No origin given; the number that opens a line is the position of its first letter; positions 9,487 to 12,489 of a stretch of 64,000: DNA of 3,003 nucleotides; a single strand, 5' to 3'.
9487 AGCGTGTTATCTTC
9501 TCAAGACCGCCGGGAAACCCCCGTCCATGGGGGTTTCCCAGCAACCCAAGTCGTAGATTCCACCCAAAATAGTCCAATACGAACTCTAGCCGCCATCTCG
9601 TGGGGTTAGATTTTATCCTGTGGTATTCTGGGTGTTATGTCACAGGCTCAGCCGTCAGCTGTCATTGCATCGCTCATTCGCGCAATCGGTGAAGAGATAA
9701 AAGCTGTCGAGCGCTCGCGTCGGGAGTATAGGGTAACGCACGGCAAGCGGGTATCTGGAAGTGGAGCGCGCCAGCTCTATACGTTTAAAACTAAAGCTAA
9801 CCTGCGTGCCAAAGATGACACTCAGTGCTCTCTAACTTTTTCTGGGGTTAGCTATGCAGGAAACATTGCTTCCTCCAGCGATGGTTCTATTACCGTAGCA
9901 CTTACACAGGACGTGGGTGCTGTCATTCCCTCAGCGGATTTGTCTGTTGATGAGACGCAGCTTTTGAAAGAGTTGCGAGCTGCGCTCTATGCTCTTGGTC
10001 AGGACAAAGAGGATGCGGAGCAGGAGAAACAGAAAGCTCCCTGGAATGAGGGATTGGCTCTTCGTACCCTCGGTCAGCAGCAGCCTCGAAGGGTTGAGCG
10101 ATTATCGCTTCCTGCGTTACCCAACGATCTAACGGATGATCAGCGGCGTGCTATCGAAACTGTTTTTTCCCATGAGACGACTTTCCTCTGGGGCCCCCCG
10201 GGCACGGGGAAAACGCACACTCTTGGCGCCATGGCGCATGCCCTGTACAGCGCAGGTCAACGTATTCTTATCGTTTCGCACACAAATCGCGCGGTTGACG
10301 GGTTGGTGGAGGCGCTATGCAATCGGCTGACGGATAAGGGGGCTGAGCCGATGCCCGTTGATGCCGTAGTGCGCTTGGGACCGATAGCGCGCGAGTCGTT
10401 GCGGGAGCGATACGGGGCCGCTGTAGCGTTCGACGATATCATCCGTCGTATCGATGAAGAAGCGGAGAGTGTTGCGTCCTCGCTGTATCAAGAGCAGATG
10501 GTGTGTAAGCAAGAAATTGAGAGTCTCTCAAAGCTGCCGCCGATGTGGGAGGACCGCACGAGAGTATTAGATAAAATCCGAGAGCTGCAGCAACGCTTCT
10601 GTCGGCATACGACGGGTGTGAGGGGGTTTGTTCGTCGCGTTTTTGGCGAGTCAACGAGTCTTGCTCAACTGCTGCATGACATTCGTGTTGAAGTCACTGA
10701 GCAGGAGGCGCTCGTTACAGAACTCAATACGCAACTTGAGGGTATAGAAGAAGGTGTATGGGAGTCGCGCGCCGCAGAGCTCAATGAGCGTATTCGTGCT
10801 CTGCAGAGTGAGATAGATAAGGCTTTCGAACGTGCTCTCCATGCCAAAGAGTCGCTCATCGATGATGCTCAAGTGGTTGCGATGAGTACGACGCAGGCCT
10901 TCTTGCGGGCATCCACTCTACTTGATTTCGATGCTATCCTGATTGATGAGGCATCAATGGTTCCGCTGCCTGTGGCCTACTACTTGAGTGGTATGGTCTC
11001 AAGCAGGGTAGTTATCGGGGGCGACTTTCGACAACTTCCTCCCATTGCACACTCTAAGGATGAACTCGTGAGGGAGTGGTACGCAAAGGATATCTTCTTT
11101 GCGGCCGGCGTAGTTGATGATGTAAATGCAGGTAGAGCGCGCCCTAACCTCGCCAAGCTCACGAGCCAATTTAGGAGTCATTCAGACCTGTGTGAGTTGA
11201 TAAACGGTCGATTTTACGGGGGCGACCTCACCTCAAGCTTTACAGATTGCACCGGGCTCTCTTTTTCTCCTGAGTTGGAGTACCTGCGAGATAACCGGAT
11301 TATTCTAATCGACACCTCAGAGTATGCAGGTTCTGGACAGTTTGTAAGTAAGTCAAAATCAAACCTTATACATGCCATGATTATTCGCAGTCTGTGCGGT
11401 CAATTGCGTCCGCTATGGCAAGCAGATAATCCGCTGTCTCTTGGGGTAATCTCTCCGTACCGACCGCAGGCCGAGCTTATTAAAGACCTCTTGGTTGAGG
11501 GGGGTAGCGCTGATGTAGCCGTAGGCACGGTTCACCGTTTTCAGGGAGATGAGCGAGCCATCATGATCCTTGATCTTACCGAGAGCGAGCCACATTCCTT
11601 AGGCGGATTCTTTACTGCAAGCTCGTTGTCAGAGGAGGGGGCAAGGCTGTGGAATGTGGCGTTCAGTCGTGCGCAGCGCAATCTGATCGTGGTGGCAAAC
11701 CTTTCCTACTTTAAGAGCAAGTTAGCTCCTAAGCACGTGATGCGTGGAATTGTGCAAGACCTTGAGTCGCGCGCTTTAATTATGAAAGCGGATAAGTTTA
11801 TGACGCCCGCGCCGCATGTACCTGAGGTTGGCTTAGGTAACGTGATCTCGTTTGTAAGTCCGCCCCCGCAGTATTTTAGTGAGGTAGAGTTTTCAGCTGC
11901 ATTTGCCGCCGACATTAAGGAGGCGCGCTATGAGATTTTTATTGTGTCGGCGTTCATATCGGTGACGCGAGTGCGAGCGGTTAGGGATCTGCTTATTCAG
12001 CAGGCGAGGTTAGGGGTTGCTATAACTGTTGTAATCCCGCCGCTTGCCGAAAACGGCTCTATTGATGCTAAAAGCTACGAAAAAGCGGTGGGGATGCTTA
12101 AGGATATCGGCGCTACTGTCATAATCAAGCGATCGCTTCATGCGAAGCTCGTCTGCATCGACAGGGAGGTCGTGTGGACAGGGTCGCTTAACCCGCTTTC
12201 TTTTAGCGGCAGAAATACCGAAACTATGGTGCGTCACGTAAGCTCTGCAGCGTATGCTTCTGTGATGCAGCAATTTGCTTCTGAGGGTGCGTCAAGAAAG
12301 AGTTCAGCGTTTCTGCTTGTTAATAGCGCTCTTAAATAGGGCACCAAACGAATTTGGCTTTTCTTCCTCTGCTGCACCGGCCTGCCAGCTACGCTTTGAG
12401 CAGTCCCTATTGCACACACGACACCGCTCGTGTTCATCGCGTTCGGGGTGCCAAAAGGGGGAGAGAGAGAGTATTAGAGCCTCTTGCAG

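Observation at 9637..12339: Single-gene SF1 helicase + PLD nuclease fusion (Mokosh-like composition) embedded among housekeeping genes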

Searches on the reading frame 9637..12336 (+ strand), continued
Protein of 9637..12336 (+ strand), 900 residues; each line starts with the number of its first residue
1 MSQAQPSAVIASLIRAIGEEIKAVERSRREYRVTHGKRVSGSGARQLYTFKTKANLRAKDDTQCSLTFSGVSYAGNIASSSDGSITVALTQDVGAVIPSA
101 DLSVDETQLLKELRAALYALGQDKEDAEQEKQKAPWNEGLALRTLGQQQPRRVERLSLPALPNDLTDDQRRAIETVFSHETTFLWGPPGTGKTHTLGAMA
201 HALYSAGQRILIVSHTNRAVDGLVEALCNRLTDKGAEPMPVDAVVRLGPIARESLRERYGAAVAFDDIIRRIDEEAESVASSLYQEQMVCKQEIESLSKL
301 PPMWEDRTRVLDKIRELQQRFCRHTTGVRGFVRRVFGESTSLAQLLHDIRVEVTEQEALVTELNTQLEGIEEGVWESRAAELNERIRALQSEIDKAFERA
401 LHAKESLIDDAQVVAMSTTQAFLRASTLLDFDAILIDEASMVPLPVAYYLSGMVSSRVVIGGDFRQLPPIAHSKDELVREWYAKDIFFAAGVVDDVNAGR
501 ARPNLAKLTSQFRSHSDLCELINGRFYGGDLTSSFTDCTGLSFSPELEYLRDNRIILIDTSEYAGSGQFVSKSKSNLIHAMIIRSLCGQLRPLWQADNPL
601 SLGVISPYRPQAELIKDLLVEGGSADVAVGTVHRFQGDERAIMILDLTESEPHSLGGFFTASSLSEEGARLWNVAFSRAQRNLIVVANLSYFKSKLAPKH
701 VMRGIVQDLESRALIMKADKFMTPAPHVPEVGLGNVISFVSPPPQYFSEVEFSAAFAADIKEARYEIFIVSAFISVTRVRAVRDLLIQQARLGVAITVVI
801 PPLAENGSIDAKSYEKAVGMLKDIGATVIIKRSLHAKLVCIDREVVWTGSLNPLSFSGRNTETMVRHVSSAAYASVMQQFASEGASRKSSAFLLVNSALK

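Call 101: search_protein_families(library=pfam, proteins=[P0070, P0086, P0050, P0009, P0017], max_evalue=0.001)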
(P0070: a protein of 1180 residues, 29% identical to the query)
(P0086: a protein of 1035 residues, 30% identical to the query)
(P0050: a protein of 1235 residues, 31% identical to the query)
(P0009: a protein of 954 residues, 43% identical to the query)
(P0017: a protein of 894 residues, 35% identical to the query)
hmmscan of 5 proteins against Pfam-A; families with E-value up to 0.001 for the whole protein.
P0070 (1180 aa): 12 families
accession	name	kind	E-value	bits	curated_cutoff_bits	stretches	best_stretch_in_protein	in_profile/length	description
PF13086.12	AAA_11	-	4.9e-36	125.2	27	1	284-640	2-256/257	AAA domain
PF13087.12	AAA_12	-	4.3e-28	98.6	27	1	669-854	14-193/195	AAA domain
PF13604.12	AAA_30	-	2e-11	44.5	27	1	284-342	2-62/191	AAA domain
PF01396.24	Zn_ribbon_Top1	-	2.1e-11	43.9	32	1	1121-1155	3-37/39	Topoisomerase DNA binding C4 zinc finger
PF13091.12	PLDc_2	-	5.9e-11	42.8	27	1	926-1045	4-126/132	PLD-like domain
PF13245.12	AAA_19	-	3.1e-10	40.8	25.1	1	290-637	3-132/134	AAA domain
PF05127.21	NAT10_TcmA_helicase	-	2.9e-05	24.5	22.7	0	305-357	4-57/176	RNA cytidine acetyltransferase NAT10/TcmA, helicase domain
PF04851.21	ResIII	-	3.4e-05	24.2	22.5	1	297-353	22-80/164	Type III restriction enzyme, res subunit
PF00004.35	AAA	-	9.9e-05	23.2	21.2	0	301-342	1-42/131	ATPase family associated with various cellular activities (AAA)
PF00580.27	UvrD-helicase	-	0.0005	20.3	23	0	284-494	1-211/271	UvrD/REP helicase N-terminal domain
PF05970.20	PIF1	-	0.00054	20.1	25.9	0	624-644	142-162/223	PIF1-like helicase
PF03969.22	AFG1_ATPase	-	0.00066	19.2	27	0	283-337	46-101/361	AFG1-like ATPase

P0086 (1035 aa): 11 families
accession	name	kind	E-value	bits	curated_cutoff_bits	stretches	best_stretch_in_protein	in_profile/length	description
PF13086.12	AAA_11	-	1.1e-30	107.7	27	1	149-506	2-256/257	AAA domain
PF13087.12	AAA_12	-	1.5e-23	83.8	27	1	535-728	14-193/195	AAA domain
PF13604.12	AAA_30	-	2.6e-13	50.6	27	1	149-206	2-61/191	AAA domain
PF13245.12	AAA_19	-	2.2e-11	44.5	25.1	1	153-205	1-55/134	AAA domain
PF01396.24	Zn_ribbon_Top1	-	3.6e-09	36.7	32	1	1000-1033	4-35/39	Topoisomerase DNA binding C4 zinc finger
PF13091.12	PLDc_2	-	5.4e-09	36.4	27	1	803-919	4-124/132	PLD-like domain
PF04851.21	ResIII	-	3.6e-07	30.7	22.5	1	148-259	3-114/164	Type III restriction enzyme, res subunit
PF13401.12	AAA_22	-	4.7e-06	27.4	27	0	164-220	6-63/130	AAA domain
PF00580.27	UvrD-helicase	-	2.3e-05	24.6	23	1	149-472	1-221/271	UvrD/REP helicase N-terminal domain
PF01443.25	Viral_helicase1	-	0.00012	22.4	21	0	430-506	26-103/228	Viral superfamily 1 RNA helicase core domain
PF05970.20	PIF1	-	0.00039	20.5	25.9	0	149-203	2-62/223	PIF1-like helicase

P0050 (1235 aa): 13 families
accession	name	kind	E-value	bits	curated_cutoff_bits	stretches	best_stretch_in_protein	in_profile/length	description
PF13086.12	AAA_11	-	1e-37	130.8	27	2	342-526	2-186/257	AAA domain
PF13087.12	AAA_12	-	4.3e-26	92.1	27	1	729-913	17-193/195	AAA domain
PF13604.12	AAA_30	-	1.1e-15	58.3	27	2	342-400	2-62/191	AAA domain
PF13245.12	AAA_19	-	3.7e-14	53.5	25.1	1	346-421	1-78/134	AAA domain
PF01396.24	Zn_ribbon_Top1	-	1.2e-08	35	32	1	1183-1211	4-32/39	Topoisomerase DNA binding C4 zinc finger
PF13091.12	PLDc_2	-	1.6e-08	34.9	27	1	986-1104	5-126/132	PLD-like domain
PF00580.27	UvrD-helicase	-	1e-06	29.1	23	1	342-608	1-197/271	UvrD/REP helicase N-terminal domain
PF13401.12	AAA_22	-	3.5e-06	27.8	27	1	357-434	6-82/130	AAA domain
PF05127.21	NAT10_TcmA_helicase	-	6.5e-06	26.6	22.7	0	363-429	4-71/176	RNA cytidine acetyltransferase NAT10/TcmA, helicase domain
PF04851.21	ResIII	-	1.3e-05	25.6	22.5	1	355-417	22-84/164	Type III restriction enzyme, res subunit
PF20720.3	nSTAND3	-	0.00038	20.6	27.2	0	346-396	7-57/155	Novel STAND NTPase 3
PF00004.35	AAA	-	0.00043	21.2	21.2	0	360-383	2-25/131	ATPase family associated with various cellular activities (AAA)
PF05970.20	PIF1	-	0.00047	20.2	25.9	0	681-701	142-162/223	PIF1-like helicase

P0009 (954 aa): 13 families
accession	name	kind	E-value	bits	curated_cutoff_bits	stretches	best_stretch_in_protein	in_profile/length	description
PF13087.12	AAA_12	-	5.9e-28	98.2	27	1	556-741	15-193/195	AAA domain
PF13086.12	AAA_11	-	2.8e-26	93.3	27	1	217-526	5-256/257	AAA domain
PF13604.12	AAA_30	-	3.5e-15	56.7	27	2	214-274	2-64/191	AAA domain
PF13245.12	AAA_19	-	5.9e-14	52.8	25.1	1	218-523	1-132/134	AAA domain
PF13091.12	PLDc_2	-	1.1e-09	38.7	27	1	810-926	3-122/132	PLD-like domain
PF05127.21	NAT10_TcmA_helicase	-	4.7e-07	30.3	22.7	0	420-508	31-114/176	RNA cytidine acetyltransferase NAT10/TcmA, helicase domain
PF25199.1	nSTAND_NTPase5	-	1.1e-06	28.9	34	1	221-290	34-102/145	Novel STAND NTPase 5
PF04851.21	ResIII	-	1.4e-05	25.5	22.5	1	226-283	21-80/164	Type III restriction enzyme, res subunit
PF13191.12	AAA_16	-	0.00017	22.6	32.6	1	222-317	16-104/167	AAA ATPase domain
PF20720.3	nSTAND3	-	0.00021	21.4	27.2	1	219-268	8-56/155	Novel STAND NTPase 3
PF00270.35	DEAD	-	0.0003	21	26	0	217-282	3-71/167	DEAD/DEAH box helicase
PF13401.12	AAA_22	-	0.00048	20.9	27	0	230-295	7-70/130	AAA domain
PF05970.20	PIF1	-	0.00065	19.8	25.9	0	509-531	141-165/223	PIF1-like helicase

P0017 (894 aa): 11 families
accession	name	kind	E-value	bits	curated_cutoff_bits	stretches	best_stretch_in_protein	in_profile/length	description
PF13086.12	AAA_11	-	1.9e-29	103.6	27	1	158-472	2-256/257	AAA domain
PF13087.12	AAA_12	-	2.6e-29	102.6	27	1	503-687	16-193/195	AAA domain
PF13245.12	AAA_19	-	1.4e-12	48.4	25.1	1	162-215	1-56/134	AAA domain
PF13604.12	AAA_30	-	5.7e-11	42.9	27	1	158-215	2-61/191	AAA domain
PF13091.12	PLDc_2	-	4.6e-06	26.9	27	1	758-848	4-98/132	PLD-like domain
PF13538.12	UvrD_C_2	-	4.2e-05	23.8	27.4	0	626-645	2-21/52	UvrD-like helicase C-terminal domain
PF05970.20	PIF1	-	4.2e-05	23.7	25.9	0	158-209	2-59/223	PIF1-like helicase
PF01443.25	Viral_helicase1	-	5.1e-05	23.6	21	0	428-474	58-106/228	Viral superfamily 1 RNA helicase core domain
PF04851.21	ResIII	-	6.4e-05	23.3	22.5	1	158-211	4-64/164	Type III restriction enzyme, res subunit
PF00580.27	UvrD-helicase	-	8.5e-05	22.8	23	1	159-217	2-62/271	UvrD/REP helicase N-terminal domain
PF02562.22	PhoH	-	0.0009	19.2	27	0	159-206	6-55/205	PhoH-like protein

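Call 117: search_protein_families(library=padloc, proteins=[L170:3808-5880:+, L170:6081-6485:+, L170:6485-7087:+, L166:4907-6784:+, L166:1-1215:-, L005:8344-9543:-, L005:7595-8344:-, L082:6726-7715:+, L082:10780-12795:-, L005:13035-15104:+], max_evalue=0.00001)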
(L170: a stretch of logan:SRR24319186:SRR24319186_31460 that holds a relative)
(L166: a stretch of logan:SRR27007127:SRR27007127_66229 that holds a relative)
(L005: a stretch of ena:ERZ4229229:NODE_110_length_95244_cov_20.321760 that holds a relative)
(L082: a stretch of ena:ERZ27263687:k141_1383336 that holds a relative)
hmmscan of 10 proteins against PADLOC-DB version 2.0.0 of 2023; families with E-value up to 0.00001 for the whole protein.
L170:3808-5880:+ (691 aa): 0 families

L170:6081-6485:+ (135 aa): 0 families

L170:6485-7087:+ (201 aa): 0 families

L166:4907-6784:+ (626 aa): 0 families

L166:1-1215:- (405 aa): 0 families

L005:8344-9543:- (399 aa): 0 families

L005:7595-8344:- (249 aa): 0 families

L082:6726-7715:+ (330 aa): 0 families

L082:10780-12795:- (671 aa): 0 families

L005:13035-15104:+ (690 aa): 0 families

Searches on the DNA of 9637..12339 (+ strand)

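Call 7: search_dna_similar(query=window:9637-12339:+, collection=ecoli_genomes, mode=near, max_rows=5)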
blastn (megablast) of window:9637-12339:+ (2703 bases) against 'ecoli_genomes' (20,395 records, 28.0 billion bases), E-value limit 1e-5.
No match.

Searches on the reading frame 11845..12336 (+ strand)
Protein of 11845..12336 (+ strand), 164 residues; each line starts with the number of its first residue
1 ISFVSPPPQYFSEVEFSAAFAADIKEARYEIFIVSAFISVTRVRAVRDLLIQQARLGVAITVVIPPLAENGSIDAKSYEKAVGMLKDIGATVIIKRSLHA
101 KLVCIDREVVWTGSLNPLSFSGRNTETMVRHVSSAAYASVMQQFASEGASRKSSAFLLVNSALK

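Call 71: search_solved_structures(query=window:11845-12336:+, max_evalue=10, show_alignments=2)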
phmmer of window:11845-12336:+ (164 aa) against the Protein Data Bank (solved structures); distinct sequences matched with E-value up to 10: 2.
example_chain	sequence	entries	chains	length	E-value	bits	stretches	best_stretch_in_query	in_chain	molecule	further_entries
7e0m_A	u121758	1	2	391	1.8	11.8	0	94-119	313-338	Phospholipase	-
4pbr_A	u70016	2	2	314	1.8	11.7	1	37-112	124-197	Tyrosine--tRNA ligase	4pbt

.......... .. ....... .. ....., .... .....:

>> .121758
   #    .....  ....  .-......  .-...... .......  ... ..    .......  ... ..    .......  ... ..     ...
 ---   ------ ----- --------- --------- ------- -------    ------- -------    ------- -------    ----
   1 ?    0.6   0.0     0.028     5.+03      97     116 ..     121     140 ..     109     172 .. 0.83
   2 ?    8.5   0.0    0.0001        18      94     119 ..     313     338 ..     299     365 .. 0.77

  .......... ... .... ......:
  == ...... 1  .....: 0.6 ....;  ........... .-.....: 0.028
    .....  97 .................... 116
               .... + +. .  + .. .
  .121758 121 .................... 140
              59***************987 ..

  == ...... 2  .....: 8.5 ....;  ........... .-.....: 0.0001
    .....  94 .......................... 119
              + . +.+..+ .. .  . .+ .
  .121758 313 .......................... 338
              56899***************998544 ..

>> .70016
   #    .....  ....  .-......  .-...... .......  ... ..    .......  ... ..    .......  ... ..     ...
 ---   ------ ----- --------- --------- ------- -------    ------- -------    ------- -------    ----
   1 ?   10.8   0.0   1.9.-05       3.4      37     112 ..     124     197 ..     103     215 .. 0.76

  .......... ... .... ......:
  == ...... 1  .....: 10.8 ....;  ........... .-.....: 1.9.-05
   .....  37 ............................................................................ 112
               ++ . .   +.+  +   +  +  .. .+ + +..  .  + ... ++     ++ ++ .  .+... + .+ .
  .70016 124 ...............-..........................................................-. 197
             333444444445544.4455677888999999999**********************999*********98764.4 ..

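Call 91: search_solved_structures(query=A4, max_evalue=1, show_alignments=2)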
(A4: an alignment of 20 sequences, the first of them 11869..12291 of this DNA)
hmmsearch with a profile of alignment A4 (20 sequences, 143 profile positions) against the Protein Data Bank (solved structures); distinct sequences matched with E-value up to 1: 61 (the best 60 are shown).
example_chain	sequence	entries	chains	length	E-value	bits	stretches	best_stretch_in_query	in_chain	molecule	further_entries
7e0m_A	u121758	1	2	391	2.8e-08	36.4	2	41-136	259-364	Phospholipase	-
4ggj_A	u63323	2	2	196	1.1e-07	34.5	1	42-133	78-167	Mitochondrial cardiolipin hydrolase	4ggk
9lkx_K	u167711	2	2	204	1.2e-07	34.4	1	42-132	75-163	Mitochondrial cardiolipin hydrolase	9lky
6een_C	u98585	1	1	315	1.6e-07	34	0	32-80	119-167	Designer Pentatricopeptide Protein dPPR10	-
6een_D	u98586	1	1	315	3.2e-07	33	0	32-80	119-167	Designer Pentatricopeptide Protein dPPR10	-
6een_B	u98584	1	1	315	6.1e-07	32.1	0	33-80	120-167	Designer Pentatricopeptide Protein dPPR10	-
5i9d_A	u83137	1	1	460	6.4e-07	32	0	33-80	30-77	pentatricopeptide repeat protein dPPR-U8A2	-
6een_A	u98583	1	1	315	7.7e-07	31.8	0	32-80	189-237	Designer Pentatricopeptide Protein dPPR10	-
5i9g_C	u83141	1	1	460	9.3e-07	31.5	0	33-80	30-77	pentatricopeptide repeat protein dPPR-U8C2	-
5i9f_A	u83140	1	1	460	1.1e-06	31.3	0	33-80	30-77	pentatricopeptide repeat protein dPPR-U10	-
5i9h_A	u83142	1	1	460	1.1e-06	31.3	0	33-80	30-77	pentatricopeptide repeat protein dPPR-U8G2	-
6u8z_A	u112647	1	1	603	2.6e-06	30.1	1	3-107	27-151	Phospholipase D1,Phospholipase D1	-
6ohr_A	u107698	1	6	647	3.1e-06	29.8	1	3-107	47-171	Phospholipase D1, chimeric constuct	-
6ehi_A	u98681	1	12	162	5.1e-06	29.1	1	15-138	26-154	Nuclease NucT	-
7jrb_A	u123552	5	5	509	1.3e-05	27.8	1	38-80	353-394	Phospholipase D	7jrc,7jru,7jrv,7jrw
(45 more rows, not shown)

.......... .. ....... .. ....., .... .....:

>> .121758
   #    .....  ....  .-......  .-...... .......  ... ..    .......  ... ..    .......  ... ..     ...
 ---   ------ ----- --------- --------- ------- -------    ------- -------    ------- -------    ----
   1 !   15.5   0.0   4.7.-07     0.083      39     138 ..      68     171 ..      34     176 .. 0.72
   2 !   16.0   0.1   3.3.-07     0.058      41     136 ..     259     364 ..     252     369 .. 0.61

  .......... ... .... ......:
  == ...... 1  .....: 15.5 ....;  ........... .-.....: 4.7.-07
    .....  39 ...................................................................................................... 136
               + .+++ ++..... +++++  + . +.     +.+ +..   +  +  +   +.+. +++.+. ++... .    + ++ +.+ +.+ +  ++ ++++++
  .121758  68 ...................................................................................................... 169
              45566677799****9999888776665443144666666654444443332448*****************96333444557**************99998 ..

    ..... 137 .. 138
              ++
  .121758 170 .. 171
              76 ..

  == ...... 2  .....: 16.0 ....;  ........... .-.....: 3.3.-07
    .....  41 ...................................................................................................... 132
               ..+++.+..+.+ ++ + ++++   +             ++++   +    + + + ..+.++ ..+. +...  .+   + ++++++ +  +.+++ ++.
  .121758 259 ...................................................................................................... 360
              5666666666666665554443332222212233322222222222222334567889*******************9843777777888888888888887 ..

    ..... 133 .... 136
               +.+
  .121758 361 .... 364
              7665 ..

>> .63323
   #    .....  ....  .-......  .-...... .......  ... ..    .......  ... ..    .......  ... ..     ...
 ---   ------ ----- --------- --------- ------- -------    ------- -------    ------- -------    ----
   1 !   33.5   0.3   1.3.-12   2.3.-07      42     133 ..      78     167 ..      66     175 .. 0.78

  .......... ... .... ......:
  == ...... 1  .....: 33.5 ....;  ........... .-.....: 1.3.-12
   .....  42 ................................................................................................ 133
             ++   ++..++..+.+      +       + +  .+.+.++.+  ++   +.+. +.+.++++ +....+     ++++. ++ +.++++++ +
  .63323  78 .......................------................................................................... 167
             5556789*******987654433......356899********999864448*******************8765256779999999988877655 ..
